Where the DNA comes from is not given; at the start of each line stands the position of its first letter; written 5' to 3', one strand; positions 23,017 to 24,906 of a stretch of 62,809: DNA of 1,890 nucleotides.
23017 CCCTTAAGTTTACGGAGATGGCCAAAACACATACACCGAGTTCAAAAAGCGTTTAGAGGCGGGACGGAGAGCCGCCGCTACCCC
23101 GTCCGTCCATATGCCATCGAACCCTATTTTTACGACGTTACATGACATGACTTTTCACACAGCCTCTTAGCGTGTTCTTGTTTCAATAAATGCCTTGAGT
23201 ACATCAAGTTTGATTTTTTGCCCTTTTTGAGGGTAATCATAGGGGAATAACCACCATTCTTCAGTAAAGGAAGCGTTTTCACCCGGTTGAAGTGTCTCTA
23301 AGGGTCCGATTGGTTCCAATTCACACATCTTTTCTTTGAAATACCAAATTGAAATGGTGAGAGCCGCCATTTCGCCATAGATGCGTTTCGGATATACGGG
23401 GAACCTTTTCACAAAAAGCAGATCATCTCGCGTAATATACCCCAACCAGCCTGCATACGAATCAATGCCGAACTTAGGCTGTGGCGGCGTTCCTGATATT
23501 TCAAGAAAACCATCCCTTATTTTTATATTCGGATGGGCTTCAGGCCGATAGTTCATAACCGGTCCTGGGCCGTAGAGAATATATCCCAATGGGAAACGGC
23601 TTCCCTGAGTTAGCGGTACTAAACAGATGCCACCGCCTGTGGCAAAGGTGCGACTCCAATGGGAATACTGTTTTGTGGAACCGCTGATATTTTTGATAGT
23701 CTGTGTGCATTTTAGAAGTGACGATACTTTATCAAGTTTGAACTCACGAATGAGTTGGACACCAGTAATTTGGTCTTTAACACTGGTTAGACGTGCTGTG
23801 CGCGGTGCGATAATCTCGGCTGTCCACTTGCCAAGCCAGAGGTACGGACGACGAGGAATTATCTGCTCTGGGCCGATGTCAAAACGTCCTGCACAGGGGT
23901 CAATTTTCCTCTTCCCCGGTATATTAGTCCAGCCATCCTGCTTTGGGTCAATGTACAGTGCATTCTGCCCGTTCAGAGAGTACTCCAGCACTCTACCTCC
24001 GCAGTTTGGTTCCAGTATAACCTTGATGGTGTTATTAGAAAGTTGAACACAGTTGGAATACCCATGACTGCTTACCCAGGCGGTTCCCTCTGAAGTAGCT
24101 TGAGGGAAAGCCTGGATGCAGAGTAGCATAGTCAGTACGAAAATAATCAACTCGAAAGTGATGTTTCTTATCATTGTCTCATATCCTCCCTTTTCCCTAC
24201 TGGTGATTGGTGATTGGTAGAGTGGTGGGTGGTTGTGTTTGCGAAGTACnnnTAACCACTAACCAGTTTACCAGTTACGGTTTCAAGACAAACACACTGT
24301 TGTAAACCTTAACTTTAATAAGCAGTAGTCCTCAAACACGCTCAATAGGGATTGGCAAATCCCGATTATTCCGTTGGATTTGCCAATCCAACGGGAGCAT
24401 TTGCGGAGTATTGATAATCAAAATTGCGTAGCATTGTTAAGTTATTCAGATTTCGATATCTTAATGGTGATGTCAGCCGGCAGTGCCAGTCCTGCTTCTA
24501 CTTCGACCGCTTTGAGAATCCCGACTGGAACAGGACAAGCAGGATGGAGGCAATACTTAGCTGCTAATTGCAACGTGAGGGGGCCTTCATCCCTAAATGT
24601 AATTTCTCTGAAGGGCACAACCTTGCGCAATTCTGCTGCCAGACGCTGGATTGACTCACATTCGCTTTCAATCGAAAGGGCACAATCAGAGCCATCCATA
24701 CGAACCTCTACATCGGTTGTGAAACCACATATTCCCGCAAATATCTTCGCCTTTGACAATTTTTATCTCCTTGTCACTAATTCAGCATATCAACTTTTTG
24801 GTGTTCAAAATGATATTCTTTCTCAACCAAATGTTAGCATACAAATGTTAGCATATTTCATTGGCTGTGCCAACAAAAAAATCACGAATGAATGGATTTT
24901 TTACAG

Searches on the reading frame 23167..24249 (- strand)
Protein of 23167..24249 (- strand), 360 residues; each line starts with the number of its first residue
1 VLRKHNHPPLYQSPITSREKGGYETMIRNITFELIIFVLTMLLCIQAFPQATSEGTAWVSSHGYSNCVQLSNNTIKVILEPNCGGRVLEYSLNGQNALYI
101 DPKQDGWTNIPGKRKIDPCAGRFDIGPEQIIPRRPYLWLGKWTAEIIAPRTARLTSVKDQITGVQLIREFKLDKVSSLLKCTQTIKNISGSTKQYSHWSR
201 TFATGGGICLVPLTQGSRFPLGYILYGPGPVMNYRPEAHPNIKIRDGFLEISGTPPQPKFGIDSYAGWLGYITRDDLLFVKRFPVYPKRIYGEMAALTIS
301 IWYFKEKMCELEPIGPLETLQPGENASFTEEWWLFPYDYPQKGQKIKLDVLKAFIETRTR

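Call 53: search_protein_families(library=pfam, proteins=[window:23167-24249:-], max_evalue=0.05)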
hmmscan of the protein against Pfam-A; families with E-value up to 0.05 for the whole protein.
window:23167-24249:- (360 aa): 1 family
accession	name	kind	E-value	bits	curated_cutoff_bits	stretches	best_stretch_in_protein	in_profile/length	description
PF14315.11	DUF4380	-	1.1e-10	41.4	29.4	2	132-334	89-294/295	Domain of unknown function (DUF4380)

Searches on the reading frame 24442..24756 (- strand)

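Call 53: search_protein_families(library=pfam, proteins=[window:24442-24756:-], max_evalue=0.05)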
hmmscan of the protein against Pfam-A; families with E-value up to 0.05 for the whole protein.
window:24442-24756:- (104 aa): 1 family
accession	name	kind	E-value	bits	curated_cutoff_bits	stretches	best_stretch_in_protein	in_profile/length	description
PF22263.1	DUF6951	-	4e-30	104.6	27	1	2-100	2-101/101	Family of unknown function (DUF6951)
